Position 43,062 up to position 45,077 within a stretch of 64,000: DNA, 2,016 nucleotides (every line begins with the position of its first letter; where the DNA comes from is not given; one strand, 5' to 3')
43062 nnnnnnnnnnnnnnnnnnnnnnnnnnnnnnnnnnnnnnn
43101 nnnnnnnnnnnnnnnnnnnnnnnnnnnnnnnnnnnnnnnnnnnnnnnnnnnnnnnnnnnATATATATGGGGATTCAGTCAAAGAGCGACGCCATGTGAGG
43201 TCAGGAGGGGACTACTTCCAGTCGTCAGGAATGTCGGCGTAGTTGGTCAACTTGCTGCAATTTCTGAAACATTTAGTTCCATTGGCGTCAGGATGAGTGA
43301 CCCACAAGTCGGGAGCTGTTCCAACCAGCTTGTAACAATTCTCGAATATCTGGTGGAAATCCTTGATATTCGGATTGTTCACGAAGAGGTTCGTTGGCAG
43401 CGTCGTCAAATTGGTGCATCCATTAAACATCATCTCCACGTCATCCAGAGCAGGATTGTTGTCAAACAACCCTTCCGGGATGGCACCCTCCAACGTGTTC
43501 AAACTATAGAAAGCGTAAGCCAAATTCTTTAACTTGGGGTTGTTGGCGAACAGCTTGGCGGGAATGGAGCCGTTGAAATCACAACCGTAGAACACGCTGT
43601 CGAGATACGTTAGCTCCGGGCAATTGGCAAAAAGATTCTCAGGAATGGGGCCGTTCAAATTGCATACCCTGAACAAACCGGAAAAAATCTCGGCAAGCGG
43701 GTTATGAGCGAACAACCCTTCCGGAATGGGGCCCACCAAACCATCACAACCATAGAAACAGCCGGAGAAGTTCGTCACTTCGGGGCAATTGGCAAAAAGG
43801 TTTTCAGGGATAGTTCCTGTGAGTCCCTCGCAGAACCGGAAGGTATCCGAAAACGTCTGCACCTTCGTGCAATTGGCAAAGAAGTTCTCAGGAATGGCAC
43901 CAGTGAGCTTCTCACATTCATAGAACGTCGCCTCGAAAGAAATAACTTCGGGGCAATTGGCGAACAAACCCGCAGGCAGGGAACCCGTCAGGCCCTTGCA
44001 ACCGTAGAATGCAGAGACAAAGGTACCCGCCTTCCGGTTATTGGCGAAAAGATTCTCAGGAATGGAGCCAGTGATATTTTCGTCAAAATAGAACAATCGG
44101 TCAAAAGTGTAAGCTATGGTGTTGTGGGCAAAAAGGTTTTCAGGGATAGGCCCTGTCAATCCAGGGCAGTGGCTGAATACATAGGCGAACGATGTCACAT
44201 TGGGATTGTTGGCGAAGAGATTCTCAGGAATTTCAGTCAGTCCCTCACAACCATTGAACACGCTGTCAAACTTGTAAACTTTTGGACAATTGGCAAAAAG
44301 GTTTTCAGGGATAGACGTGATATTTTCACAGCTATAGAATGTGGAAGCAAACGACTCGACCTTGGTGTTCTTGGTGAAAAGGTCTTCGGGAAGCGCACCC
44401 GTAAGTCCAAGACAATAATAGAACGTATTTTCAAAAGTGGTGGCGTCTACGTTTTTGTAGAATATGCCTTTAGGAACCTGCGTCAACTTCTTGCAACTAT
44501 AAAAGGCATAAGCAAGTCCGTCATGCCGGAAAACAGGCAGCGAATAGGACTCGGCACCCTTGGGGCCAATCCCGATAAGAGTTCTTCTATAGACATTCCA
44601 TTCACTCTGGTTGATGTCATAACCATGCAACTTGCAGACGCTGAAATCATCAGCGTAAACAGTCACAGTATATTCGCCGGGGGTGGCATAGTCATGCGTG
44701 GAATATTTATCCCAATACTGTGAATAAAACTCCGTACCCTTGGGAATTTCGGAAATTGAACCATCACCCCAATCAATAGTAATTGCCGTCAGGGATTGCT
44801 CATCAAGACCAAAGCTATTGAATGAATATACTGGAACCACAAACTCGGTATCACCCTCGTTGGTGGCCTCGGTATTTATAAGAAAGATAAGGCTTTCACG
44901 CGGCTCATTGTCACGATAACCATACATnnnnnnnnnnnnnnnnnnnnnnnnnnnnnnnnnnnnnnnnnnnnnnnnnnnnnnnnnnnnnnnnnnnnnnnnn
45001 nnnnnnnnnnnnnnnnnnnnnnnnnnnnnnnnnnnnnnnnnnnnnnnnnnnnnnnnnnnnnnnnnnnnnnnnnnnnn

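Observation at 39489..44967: Simple-sequence-repeat tracts in the promoter regions of all three LRR paralogs suggest phase-variable expression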

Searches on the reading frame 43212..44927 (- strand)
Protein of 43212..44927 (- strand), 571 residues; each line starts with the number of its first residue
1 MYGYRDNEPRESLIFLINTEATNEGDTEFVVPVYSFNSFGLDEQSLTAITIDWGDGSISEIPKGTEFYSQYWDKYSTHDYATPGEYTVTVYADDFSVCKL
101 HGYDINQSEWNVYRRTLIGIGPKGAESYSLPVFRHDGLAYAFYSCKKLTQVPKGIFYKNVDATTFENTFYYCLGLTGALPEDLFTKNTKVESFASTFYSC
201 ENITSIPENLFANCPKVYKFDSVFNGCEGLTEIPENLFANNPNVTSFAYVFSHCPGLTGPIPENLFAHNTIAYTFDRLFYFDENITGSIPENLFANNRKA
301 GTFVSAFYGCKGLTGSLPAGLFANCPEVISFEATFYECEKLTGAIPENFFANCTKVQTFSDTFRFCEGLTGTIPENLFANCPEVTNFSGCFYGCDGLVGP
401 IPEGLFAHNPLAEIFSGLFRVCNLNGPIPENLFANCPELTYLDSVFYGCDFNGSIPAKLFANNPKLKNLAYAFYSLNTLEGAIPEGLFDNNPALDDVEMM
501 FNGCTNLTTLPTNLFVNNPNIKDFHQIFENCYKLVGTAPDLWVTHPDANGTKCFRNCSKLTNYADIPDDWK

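Call 14: search_protein_families(library=pfam, proteins=[window:43212-44927:-], max_evalue=0.01)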
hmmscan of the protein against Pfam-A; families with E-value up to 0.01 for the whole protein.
window:43212-44927:- (571 aa): 3 families
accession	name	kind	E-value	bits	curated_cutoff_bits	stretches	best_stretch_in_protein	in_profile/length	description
PF13306.12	LRR_5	-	6.1e-06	26.6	27.7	1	140-244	28-126/127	BspA type Leucine rich repeat region (6 copies)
PF00801.26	PKD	-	0.00073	19.9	23.5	1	47-94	30-67/80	PKD domain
PF21961.1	AppA_4HB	-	0.0074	17.3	27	0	230-255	24-49/81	AppA, four helix bundle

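Call 15: search_protein_families(library=phrogs, proteins=[window:43212-44927:-], max_evalue=0.001)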
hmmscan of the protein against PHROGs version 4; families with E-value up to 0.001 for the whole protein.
window:43212-44927:- (571 aa): 1 family
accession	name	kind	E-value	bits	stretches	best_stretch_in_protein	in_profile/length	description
phrog_9915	-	unknown function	7.7e-91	306.2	2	138-525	1278-1654/1813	-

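Call 16: find_encoding_contigs(protein=window:43212-44927:-, flank=10000, max_places=10)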
Protein window:43212-44927:- (571 aa): 6 contigs read that carry it; 2 places shown.
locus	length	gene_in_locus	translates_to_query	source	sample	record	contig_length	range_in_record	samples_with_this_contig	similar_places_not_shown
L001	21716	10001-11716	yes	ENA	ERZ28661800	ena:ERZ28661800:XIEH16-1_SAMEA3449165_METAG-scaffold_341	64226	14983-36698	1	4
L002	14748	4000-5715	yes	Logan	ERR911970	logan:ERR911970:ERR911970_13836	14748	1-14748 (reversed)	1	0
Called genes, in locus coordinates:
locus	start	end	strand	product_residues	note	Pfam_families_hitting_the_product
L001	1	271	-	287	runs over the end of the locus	-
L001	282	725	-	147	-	PF05443:ROS_MUCR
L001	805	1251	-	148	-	PF00293:NUDIX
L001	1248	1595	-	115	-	-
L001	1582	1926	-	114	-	-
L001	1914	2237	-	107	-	-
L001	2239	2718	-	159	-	-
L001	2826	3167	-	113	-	-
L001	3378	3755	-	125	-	-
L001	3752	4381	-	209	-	-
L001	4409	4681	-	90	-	-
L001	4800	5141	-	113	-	-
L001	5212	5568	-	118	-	-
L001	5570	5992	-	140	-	-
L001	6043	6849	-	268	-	-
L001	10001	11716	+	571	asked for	-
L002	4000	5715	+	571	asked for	-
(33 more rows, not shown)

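Call 19: find_related_loci(query=window:43212-44927:-, collection=viral_contigs, flank=10000)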
Query window:43212-44927:- (571 aa) in viral_contigs; peptide patterns used: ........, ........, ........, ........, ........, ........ (x = any residue, [..] = any of these).
5 stretches matched a pattern; 1 encode a relative of the query (tblastn E <= 1e-3); 1 distinct loci.
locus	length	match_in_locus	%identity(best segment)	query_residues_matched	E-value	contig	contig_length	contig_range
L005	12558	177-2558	95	1-571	0e+0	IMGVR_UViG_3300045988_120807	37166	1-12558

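Call 25: find_homologous_proteins(query=window:43212-44927:-, max_evalue=1e-20)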
Query window:43212-44927:- (571 aa): 1326 proteins with E <= 1e-20 among 8000 candidates; the best 120 are listed.
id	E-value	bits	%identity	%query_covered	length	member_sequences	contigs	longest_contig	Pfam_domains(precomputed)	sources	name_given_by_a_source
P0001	4.2e-133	463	40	80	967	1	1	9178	-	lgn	-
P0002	6.9e-128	446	37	84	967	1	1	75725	PF03382.21,PF13149.13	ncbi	-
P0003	2.1e-125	438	40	91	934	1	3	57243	-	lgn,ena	-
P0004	7.1e-124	433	34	96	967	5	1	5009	PF03382.21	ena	-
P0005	1.9e-123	431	36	96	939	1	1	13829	PF03382.21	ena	-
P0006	3.5e-121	424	47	58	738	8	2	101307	PF03382.21,PF00041.28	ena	-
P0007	1.0e-120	422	39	99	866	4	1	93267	PF03382.21,PF18911.7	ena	-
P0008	1.8e-120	421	37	91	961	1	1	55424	-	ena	-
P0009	1.8e-119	418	37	98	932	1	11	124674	PF03382.21,PF18911.7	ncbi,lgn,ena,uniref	ncbi:BspA family leucine-rich repeat surface protein [Bacteroides sp.]|uniref:BspA family leucine-ri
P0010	3.5e-119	417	40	86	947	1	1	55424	-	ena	-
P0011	3.7e-118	414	42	76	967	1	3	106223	PF03382.21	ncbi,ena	-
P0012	1.9e-114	401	36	92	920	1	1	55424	PF00801.27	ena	-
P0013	1.5e-108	382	38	99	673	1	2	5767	PF03382.21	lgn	-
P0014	3.9e-107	377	38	100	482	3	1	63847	PF13306.13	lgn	-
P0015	7.2e-107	376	32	95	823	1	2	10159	-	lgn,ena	-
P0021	7.4e-104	367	36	92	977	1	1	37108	PF03382.21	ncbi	-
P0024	2.4e-103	365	35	76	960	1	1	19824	PF03382.21,PF13004.14,PF13855.13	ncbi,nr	ncbi:MAG: hypothetical protein LUD72_01195 [Bacteroidales bacterium]|nr:hypothetical protein [Bacter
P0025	1.6e-102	362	34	72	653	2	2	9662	PF03382.21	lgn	-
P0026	6.0e-102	360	33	95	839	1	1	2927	PF03382.21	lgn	-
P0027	2.6e-101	358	36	75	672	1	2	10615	PF03382.21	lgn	-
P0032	1.6e-98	349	33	95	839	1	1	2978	PF03382.21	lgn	-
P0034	2.4e-98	348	33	95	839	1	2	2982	PF03382.21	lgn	-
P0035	3.1e-96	341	33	95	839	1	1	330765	PF03382.21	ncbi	-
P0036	5.9e-96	340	34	90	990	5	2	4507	PF03382.21,PF13149.13,PF13306.13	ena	-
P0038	5.4e-95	337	44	70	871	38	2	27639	PF03382.21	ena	-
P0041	3.6e-93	331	33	91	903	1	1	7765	PF19190.7,PF03382.21,PF13004.14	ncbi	-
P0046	6.2e-92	327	35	95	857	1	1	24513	PF03382.21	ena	-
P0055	5.7e-90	321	42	66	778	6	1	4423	PF03382.21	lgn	-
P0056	6.1e-90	321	43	52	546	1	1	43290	PF03382.21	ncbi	-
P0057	3.0e-89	318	33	91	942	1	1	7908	PF03382.21,PF13149.13,PF13306.13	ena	-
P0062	3.9e-88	315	43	66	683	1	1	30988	PF03382.21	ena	-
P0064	5.7e-88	314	42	57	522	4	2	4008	PF03382.21,PF13306.13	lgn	-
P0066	1.2e-86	310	43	66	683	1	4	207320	PF03382.21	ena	-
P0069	5.4e-86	308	33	95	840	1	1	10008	PF03382.21,PF18911.7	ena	-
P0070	1.3e-85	306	34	96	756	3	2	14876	PF03382.21,PF18911.7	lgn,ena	-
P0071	1.6e-85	306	40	76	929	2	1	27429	PF03382.21,PF13149.13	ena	-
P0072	2.0e-85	306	38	75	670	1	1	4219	PF13306.13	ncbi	-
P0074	4.0e-85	305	32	100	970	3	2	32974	PF19190.7,PF03382.21,PF13306.13,PF13004.14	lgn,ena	-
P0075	4.6e-85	304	36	99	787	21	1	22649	PF03382.21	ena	-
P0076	6.4e-85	304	44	56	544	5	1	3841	PF03382.21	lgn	-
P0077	1.5e-84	303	32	91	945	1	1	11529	PF03382.21,PF13149.13,PF13306.13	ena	-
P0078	1.7e-84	303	33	95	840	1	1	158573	PF03382.21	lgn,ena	-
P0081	3.8e-84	301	31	75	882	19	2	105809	PF03382.21,PF13306.13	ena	-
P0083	4.0e-84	301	36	96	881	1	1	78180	PF03382.21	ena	-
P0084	6.4e-84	301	32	95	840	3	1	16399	PF03382.21,PF18911.7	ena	-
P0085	9.7e-84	300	38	72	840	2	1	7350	PF03382.21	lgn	-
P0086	2.6e-83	299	39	72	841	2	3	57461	PF03382.21,PF18911.7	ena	-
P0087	2.8e-83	299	26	91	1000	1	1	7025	PF13306.13,PF00801.27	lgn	-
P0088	2.9e-83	299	35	90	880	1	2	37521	PF03382.21,PF13149.13,PF13306.13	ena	-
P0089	3.4e-83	298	41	77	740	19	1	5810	PF03382.21,PF18911.7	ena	-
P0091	3.9e-83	298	40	75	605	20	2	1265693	PF03382.21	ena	-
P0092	5.1e-83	298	40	66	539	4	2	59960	PF03382.21,PF18911.7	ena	-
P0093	5.5e-83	298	35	91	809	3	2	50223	PF03382.21,PF13149.13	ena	-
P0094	6.5e-83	297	33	91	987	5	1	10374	PF03382.21,PF13149.13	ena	-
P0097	6.3e-82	294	32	91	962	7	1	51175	PF03382.21,PF13149.13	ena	-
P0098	6.4e-82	294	38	71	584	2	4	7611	PF03382.21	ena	-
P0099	1.2e-81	293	31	91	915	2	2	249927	PF13149.13,PF13306.13,PF23582.2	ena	-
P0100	3.9e-81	291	32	89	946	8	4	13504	PF03382.21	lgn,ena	-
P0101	9.1e-81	290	30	91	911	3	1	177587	PF19190.7,PF03382.21,PF13004.14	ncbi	-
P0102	1.2e-80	290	42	62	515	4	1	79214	PF03382.21,PF13306.13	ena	-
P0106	5.8e-80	288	35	82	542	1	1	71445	PF03382.21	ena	-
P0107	6.0e-80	288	41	58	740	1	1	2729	PF03382.21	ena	-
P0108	6.1e-80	288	30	91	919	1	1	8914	PF19190.7,PF03382.21,PF13004.14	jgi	-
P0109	8.0e-80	287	36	71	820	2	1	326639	PF03382.21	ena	-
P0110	1.5e-79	286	31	91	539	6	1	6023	PF03382.21,PF13306.13,PF18911.7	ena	-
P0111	1.7e-79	286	33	90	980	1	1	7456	PF03382.21,PF13149.13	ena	-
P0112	2.0e-79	286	32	95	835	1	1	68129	PF03382.21,PF18911.7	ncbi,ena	-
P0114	2.3e-79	286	35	75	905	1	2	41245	PF03382.21,PF13306.13,PF12799.14,PF23952.2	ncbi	-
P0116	5.6e-79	284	32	75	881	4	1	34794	PF03382.21,PF13306.13,PF13004.14,PF13855.13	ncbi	-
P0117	2.2e-78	282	34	90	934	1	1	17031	PF03382.21,PF13149.13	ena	-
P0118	3.1e-78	282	36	90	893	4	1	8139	PF13149.13,PF13306.13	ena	-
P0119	3.4e-78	282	38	100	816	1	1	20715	PF03382.21,PF13149.13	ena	-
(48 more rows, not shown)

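Call 35: search_dna_similar(query=window:43212-44927:-, collection=phages, mode=protein, max_rows=15)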
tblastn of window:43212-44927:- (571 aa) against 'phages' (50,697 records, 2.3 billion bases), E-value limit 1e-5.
Records with a match: 71; places in all: 152; records where one place covers at least 80% of the query: 2.
Best place of each record, by identity: <60% 71.
By first word of the organism name: Escherichia 31; Klebsiella 16; Bacteroides 6; Bacillus 2; Sphingomonas 2; Phapecoctavirus 2; Bacteriophage 2; Serratia 2; Synechococcus 2; uncultured 2; and 4 more.
By host as written in the record: Klebsiella pneumoniae 14; Escherichia coli K-12 MG1655 8; - 8; Escherichia coli 6; Escherichia coli EC3.18 4; Klebsiella pneumoniae ST16-OXA48 2; Escherichia coli Mt1B1 2; Bacillus megaterium str. ATCC 43725 2; and 21 more.
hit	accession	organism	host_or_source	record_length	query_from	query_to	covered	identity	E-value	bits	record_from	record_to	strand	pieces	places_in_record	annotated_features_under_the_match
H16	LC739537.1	Escherichia phage phiWec188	Escherichia coli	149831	143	571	75%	31.9%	1e-13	209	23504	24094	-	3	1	hypothetical protein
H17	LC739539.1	Escherichia phage phiWec190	Escherichia coli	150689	143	571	75%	31.9%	1e-13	209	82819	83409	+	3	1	hypothetical protein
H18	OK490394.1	Klebsiella phage Kp4845-1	Klebsiella pneumoniae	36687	139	544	71%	33.7%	2e-47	184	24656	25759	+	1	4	record has no annotation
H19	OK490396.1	Klebsiella phage Kp4846-1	Klebsiella pneumoniae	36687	139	544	71%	33.7%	2e-47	184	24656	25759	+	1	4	record has no annotation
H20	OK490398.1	Klebsiella phage Kp4847-1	Klebsiella pneumoniae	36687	139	544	71%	33.7%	2e-47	184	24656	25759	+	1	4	record has no annotation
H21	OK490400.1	Klebsiella phage Kp4848-1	Klebsiella pneumoniae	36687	139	544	71%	33.7%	2e-47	184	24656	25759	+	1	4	record has no annotation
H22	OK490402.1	Klebsiella phage Kp4849-1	Klebsiella pneumoniae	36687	139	544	71%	33.7%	2e-47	184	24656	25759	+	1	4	record has no annotation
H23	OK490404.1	Klebsiella phage Kp4850-1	Klebsiella pneumoniae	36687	139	544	71%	33.7%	2e-47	184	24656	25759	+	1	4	record has no annotation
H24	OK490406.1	Klebsiella phage Kp4851-1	Klebsiella pneumoniae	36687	139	544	71%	33.7%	2e-47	184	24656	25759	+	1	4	record has no annotation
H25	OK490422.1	Klebsiella phage Kp4867-1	Klebsiella pneumoniae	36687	139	544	71%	33.7%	2e-47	184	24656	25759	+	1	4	record has no annotation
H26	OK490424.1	Klebsiella phage Kp4868-1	Klebsiella pneumoniae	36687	139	544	71%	33.7%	2e-47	184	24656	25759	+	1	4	record has no annotation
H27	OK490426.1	Klebsiella phage Kp4869-1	Klebsiella pneumoniae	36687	139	544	71%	33.7%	2e-47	184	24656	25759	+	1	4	record has no annotation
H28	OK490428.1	Klebsiella phage Kp4870-1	Klebsiella pneumoniae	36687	139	544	71%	33.7%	2e-47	184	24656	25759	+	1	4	record has no annotation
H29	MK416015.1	Klebsiella phage ST16-OXA48phi5.4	Klebsiella pneumoniae ST16-OXA48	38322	139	570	76%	31.2%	5e-37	153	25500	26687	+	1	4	tail protein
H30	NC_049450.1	Klebsiella phage ST16-OXA48phi5.4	Klebsiella pneumoniae ST16-OXA48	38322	139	570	76%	31.2%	5e-37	153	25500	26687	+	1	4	tail protein I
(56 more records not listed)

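Call 61: get_annotated_region(hit=H29, flank=6000)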
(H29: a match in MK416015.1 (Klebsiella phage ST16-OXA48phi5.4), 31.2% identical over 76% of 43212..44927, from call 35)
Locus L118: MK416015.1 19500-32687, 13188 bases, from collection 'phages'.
description: Klebsiella phage ST16-OXA48phi5.4, complete genome.
organism: Klebsiella phage ST16-OXA48phi5.4 (NCBI taxid 2510483)
taxonomy: Viruses; Duplodnaviria; Heunggongvirae; Uroviricota; Caudoviricetes; Peduoviridae; Reipivirus; Reipivirus ST16OXA48phi54
host: Klebsiella pneumoniae ST16-OXA48; source: -; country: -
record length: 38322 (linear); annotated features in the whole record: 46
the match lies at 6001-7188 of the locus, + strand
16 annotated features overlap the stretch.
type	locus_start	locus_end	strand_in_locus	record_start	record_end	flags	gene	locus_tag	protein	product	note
CDS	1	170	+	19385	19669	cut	-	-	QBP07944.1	tail protein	-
CDS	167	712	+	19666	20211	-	-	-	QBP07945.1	lysozyme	-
CDS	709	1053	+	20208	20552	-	-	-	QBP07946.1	hypothetical protein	Hypothetical protein T653 06895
CDS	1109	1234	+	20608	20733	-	-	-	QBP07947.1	peptidase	-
CDS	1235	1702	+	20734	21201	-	-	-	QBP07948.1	tail protein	-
CDS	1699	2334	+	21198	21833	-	-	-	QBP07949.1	virion morphogenesis protein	-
CDS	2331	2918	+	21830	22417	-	-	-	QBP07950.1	baseplate assembly protein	-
CDS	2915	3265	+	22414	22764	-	-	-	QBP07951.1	baseplate assembly protein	-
CDS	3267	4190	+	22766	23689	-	-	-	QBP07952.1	baseplate assembly protein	-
CDS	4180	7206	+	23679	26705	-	-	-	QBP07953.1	tail protein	-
CDS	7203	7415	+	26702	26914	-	-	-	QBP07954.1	hypothetical protein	-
CDS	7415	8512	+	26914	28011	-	-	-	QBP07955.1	tail fiber protein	-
CDS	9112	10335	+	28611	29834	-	-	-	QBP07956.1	hypothetical protein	hypothetical protein, DUF262 domain-containing protein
CDS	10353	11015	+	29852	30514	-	-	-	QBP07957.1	hypothetical protein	-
CDS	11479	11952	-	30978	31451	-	-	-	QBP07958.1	tail protein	-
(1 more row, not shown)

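Call 73: search_solved_structures(query=window:43212-44927:-, max_evalue=0.01)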
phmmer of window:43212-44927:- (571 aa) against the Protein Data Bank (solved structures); distinct sequences matched with E-value up to 0.01: 3.
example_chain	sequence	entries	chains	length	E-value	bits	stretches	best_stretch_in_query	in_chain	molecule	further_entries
6s6q_A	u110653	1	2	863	1.4e-12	50.1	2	256-488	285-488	LRR receptor-like serine/threonine-protein kinase GSO1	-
4lxr_A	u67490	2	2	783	3.8e-08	35.5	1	469-522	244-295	Protein toll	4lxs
4bv4_R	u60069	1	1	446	3.4e-07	32.3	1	473-522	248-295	PROTEIN TOLL, VARIABLE LYMPHOCYTE RECEPTOR B CHIMERA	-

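Call 77: find_encoding_contigs(protein=P0014, flank=10000, max_places=10)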
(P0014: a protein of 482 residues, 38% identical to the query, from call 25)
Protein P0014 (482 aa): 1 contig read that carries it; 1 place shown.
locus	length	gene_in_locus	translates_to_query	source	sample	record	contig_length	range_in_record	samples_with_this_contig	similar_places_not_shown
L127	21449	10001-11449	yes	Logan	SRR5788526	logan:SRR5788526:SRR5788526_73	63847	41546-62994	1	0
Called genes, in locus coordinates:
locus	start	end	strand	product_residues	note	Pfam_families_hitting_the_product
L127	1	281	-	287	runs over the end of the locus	-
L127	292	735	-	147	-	PF05443:ROS_MUCR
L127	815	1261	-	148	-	PF00293:NUDIX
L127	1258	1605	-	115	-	-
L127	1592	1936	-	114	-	-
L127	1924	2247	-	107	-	-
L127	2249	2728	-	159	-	-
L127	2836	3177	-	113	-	-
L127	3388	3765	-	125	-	-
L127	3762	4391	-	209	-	-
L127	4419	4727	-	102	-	-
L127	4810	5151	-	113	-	-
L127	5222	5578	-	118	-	-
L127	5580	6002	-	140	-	-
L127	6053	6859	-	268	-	-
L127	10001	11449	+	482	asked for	PF13306:LRR_5 (faint)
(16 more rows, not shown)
